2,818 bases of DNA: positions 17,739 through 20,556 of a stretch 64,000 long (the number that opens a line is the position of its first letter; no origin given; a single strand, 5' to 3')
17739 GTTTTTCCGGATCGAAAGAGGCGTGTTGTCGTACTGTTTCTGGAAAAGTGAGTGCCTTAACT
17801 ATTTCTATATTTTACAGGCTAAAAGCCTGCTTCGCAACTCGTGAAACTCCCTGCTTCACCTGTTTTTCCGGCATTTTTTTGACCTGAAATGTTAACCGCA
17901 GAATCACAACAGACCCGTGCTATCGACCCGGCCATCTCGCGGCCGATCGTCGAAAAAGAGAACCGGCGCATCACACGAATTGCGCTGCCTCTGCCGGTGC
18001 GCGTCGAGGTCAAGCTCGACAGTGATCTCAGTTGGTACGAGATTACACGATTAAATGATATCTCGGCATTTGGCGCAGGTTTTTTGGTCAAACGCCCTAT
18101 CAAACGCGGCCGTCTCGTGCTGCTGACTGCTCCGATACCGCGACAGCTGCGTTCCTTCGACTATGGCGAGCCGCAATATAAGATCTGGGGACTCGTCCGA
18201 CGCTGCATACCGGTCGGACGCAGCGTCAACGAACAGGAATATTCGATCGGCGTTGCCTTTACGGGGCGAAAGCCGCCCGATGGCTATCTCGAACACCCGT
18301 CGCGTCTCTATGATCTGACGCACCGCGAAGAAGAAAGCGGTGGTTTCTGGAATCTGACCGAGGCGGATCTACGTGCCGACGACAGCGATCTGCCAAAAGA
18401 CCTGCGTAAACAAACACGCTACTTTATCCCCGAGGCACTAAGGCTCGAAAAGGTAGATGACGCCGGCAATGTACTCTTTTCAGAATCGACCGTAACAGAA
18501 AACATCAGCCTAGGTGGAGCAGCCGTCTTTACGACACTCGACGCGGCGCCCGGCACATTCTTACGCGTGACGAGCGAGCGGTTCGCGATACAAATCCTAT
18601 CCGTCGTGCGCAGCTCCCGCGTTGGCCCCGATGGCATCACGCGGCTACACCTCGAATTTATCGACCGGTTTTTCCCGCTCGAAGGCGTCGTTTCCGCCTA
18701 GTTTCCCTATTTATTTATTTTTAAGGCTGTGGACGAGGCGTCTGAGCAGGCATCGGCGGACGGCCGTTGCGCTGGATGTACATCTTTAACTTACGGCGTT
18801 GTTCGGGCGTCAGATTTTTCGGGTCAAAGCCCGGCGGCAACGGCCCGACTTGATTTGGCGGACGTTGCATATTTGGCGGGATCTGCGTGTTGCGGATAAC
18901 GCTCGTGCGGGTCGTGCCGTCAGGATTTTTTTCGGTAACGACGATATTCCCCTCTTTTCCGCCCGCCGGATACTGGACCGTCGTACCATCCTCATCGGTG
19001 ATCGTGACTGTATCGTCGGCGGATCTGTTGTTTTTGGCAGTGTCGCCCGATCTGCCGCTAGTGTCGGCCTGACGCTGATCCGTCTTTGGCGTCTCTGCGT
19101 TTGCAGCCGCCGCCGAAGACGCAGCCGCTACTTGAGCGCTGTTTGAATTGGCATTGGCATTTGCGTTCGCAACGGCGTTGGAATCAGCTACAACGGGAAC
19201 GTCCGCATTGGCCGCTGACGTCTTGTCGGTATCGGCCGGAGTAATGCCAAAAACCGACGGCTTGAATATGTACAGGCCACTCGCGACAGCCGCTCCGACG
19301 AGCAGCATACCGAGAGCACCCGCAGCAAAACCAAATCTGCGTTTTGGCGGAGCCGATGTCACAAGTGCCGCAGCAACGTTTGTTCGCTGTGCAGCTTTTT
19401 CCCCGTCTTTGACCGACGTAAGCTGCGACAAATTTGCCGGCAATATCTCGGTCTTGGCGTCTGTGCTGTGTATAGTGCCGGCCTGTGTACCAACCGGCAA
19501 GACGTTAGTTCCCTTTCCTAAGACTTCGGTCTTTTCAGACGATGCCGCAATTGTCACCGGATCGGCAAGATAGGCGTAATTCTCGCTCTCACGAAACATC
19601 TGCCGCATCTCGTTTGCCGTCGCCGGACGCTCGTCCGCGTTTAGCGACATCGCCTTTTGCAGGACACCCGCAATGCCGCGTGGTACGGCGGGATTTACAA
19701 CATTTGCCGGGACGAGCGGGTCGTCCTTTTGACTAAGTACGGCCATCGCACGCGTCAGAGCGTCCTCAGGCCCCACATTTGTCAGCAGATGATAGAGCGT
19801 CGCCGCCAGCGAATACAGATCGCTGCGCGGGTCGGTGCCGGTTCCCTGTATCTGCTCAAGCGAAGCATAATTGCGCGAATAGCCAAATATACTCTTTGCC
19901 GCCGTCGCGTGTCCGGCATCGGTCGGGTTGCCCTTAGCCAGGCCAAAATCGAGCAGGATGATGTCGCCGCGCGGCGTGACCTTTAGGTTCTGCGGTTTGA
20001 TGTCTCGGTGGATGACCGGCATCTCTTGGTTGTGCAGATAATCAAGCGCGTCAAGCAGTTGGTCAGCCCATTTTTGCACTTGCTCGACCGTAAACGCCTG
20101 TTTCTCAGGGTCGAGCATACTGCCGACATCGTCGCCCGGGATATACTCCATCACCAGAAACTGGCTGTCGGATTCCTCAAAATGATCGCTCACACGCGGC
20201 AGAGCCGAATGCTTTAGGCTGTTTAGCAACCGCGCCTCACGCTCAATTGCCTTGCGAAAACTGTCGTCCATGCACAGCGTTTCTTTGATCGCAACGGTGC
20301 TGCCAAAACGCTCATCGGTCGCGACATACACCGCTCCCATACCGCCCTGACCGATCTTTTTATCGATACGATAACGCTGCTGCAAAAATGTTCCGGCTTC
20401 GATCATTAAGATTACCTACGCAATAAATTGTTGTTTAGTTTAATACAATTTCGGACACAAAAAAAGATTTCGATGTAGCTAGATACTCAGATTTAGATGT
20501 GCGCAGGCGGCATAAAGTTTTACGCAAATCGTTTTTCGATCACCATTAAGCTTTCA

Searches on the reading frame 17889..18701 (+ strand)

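Call 7: search_protein_families(library=pfam, proteins=[window:17889-18701:+], max_evalue=0.01)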
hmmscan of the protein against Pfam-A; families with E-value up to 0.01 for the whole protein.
window:17889-18701:+ (270 aa): 1 family
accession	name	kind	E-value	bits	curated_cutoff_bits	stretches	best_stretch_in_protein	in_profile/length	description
PF07238.19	PilZ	-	1.3e-10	42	22.5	2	172-258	2-86/102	PilZ domain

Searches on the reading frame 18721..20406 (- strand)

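Call 7: search_protein_families(library=pfam, proteins=[window:18721-20406:-], max_evalue=0.01)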
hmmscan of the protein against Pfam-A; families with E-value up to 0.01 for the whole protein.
window:18721-20406:- (561 aa): 4 families
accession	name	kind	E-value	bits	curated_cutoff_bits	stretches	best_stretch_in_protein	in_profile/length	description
PF00069.31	Pkinase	-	3.1e-38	132.1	31.7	1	12-215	1-198/263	Protein kinase domain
PF07714.23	PK_Tyr_Ser-Thr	-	3.8e-24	85.8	23.1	1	14-264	3-252/258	Protein tyrosine and serine/threonine kinase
PF03109.22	ABC1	-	3.4e-07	30.1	22.9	1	55-161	118-218/244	ABC1 atypical kinase-like domain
PF01636.29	APH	-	1.7e-06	28.4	23.2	1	106-157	150-197/239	Phosphotransferase enzyme family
